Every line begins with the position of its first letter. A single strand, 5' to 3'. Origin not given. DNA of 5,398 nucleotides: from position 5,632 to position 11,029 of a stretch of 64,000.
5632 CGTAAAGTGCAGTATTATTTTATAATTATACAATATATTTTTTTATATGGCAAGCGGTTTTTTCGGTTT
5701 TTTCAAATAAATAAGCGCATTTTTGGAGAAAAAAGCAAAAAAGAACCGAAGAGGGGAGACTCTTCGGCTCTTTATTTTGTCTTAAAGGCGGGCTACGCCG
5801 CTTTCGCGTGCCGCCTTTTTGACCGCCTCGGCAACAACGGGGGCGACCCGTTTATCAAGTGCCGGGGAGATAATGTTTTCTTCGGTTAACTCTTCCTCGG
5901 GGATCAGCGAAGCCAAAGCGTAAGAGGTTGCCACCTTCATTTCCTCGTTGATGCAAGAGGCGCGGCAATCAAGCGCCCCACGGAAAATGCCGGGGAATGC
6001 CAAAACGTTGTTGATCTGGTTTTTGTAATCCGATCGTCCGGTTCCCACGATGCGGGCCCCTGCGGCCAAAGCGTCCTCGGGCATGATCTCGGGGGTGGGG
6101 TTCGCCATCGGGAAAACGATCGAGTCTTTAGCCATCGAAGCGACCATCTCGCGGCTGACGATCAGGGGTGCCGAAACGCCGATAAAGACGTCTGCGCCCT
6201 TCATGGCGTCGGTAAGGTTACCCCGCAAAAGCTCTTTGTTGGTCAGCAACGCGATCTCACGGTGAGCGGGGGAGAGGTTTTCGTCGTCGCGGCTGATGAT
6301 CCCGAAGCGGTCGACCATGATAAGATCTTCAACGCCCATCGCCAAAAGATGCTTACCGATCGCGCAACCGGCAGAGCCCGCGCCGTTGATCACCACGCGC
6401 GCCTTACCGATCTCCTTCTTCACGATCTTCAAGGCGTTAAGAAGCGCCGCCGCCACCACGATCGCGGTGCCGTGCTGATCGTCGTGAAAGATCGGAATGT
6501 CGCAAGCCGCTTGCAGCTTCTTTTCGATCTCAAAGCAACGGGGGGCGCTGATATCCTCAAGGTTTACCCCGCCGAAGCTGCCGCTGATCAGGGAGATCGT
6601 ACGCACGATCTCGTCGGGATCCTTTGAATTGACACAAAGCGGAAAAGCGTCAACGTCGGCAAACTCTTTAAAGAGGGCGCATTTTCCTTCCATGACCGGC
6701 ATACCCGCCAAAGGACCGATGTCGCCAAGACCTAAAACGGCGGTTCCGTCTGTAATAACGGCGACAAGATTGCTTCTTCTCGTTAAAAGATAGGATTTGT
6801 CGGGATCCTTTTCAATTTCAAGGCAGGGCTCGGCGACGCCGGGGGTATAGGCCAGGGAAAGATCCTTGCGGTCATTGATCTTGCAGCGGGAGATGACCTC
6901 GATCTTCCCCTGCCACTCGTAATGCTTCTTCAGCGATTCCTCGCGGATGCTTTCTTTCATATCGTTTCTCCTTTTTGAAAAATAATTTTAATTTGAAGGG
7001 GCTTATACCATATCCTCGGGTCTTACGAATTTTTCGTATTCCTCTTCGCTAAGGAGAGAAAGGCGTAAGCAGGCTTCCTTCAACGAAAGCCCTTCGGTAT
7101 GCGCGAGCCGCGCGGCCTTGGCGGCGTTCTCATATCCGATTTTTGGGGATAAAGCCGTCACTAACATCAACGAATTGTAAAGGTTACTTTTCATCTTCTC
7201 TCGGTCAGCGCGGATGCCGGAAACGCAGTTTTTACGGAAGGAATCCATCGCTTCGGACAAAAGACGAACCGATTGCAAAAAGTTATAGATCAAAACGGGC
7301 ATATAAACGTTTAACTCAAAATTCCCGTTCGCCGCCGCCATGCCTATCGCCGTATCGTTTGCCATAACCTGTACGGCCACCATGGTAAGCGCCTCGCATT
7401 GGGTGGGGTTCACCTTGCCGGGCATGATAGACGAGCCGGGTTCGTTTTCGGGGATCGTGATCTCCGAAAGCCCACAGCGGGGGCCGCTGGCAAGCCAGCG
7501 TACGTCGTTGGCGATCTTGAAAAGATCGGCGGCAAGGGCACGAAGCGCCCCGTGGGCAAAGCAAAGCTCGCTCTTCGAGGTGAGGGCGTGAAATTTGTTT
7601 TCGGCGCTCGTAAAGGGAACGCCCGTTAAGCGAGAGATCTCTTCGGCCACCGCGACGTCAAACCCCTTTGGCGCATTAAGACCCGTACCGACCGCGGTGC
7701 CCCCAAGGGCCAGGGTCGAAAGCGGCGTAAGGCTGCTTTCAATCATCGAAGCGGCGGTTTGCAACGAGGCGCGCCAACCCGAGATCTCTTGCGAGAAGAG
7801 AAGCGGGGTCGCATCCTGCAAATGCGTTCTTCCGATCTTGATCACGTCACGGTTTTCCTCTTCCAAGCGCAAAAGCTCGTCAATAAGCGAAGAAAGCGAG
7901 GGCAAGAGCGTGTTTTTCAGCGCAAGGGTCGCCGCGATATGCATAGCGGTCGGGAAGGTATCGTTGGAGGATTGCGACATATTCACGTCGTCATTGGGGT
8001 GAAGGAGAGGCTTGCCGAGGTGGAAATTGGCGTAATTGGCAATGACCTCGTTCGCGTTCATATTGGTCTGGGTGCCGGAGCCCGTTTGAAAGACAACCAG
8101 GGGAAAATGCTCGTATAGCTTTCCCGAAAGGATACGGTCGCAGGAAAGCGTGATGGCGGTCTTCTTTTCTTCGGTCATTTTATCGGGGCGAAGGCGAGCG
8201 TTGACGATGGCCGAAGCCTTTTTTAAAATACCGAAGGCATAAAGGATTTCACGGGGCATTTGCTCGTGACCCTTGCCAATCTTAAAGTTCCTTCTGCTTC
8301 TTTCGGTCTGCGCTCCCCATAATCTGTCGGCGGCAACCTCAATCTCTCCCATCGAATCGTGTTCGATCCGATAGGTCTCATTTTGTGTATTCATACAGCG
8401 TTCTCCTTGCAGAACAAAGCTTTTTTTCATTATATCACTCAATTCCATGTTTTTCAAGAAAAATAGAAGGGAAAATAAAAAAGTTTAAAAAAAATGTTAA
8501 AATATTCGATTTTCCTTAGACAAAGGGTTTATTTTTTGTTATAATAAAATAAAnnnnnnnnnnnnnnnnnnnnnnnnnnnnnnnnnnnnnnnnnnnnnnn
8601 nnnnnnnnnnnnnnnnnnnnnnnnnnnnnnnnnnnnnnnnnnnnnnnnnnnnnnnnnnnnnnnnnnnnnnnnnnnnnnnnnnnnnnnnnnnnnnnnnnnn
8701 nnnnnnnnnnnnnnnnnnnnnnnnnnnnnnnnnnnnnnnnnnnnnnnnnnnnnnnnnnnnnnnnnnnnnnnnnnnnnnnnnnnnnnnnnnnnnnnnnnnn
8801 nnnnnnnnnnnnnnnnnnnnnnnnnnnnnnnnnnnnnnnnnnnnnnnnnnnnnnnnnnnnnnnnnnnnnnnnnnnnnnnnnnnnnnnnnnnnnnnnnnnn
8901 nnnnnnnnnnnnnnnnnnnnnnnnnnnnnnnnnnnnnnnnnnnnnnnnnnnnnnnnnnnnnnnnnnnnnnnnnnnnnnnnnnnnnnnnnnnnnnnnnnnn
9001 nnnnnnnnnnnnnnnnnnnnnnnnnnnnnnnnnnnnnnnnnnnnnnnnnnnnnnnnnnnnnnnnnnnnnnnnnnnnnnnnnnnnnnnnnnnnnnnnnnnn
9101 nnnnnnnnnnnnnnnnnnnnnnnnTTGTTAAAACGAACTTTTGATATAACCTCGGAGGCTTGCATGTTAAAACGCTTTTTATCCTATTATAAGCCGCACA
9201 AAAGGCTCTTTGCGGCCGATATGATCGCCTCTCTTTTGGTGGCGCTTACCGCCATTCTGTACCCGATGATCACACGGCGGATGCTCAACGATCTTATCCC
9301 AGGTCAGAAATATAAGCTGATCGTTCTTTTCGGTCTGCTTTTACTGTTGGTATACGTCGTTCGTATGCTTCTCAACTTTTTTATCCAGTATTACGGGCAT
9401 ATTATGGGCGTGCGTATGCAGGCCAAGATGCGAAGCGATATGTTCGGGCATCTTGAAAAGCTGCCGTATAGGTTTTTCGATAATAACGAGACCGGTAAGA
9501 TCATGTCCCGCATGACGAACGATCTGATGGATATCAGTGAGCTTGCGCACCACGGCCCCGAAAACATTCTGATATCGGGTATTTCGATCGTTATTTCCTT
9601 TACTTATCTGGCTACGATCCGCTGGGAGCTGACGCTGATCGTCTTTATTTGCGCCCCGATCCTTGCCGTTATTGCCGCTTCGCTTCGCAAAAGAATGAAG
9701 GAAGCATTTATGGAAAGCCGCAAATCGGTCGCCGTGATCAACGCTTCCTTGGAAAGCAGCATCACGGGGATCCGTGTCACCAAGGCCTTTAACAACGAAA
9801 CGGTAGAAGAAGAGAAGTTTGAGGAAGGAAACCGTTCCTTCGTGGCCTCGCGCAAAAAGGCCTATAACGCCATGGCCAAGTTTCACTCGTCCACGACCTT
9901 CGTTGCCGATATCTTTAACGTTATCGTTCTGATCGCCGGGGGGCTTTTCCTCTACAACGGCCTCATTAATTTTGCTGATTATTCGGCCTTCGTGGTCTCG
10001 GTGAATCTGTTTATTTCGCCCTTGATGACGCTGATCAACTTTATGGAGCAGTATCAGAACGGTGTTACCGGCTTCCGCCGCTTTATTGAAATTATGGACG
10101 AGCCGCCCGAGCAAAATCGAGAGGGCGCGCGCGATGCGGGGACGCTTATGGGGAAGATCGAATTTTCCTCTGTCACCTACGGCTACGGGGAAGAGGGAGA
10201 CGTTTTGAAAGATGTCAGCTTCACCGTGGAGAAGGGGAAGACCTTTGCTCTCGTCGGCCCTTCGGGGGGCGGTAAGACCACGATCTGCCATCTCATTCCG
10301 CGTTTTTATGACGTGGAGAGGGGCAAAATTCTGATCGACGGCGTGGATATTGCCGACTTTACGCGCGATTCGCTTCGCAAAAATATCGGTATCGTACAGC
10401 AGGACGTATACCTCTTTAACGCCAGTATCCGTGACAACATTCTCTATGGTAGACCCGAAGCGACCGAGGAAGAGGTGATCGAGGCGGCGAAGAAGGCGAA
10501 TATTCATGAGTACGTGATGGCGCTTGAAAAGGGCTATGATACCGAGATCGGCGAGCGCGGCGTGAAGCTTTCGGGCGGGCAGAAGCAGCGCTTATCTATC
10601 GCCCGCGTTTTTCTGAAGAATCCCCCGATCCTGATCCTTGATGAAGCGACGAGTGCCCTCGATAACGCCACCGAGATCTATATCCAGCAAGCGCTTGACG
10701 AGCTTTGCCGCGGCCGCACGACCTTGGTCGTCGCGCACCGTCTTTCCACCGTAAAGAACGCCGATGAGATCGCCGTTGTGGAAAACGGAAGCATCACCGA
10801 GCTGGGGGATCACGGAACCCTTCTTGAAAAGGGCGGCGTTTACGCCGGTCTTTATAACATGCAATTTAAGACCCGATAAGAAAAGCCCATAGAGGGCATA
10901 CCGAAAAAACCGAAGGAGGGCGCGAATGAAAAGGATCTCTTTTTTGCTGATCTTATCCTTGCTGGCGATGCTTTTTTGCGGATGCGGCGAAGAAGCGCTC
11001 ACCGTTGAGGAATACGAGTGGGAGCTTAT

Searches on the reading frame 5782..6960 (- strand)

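Call 32: search_protein_families(library=pfam, proteins=[window:5782-6960:-], max_evalue=0.000001)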
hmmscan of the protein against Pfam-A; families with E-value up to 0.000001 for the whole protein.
window:5782-6960:- (392 aa): 2 families
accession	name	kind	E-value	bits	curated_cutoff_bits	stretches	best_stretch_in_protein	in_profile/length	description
PF00390.24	malic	-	7.9e-31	107.7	23.1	1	18-150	2-182/182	Malic enzyme, N-terminal domain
PF03949.21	Malic_M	-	1.1e-23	84.3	23.5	1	164-384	3-257/258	Malic enzyme, NAD binding domain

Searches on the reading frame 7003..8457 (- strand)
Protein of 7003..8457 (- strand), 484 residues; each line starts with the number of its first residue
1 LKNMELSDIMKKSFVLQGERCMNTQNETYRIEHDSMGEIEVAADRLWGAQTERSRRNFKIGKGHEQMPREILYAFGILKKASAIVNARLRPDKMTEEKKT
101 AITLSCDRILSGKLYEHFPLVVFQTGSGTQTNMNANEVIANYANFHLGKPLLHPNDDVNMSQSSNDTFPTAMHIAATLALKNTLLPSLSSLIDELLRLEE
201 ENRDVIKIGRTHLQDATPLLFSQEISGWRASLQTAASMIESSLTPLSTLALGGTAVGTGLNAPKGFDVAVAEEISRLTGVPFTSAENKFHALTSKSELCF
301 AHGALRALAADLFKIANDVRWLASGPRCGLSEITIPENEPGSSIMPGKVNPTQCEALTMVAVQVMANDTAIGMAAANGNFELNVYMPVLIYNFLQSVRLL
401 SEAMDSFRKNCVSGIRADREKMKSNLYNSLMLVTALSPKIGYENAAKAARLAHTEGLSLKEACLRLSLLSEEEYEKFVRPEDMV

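Call 32: search_protein_families(library=pfam, proteins=[window:7003-8457:-], max_evalue=0.000001)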
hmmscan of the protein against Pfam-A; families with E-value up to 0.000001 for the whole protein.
window:7003-8457:- (484 aa): 2 families
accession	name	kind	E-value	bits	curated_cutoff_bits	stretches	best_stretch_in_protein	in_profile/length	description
PF00206.25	Lyase_1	-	2e-103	346.5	27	1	37-365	1-311/312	Lyase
PF10415.14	FumaraseC_C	-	4.6e-20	72.2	32.5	1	432-484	1-53/54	Fumarase C C-terminus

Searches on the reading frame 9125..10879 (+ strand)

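Call 32: search_protein_families(library=pfam, proteins=[window:9125-10879:+], max_evalue=0.000001)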
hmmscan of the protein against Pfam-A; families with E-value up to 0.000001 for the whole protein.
window:9125-10879:+ (584 aa): 3 families
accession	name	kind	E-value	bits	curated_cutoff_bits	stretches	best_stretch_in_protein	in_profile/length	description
PF00664.28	ABC_membrane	-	4e-48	164.9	28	1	33-300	5-274/274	ABC transporter transmembrane region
PF00005.33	ABC_tran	-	1.4e-33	116.8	25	1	361-510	1-137/137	ABC transporter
PF02463.25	SMC_N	-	2.6e-07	30.7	40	0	298-552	135-211/220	RecF/RecN/SMC N terminal domain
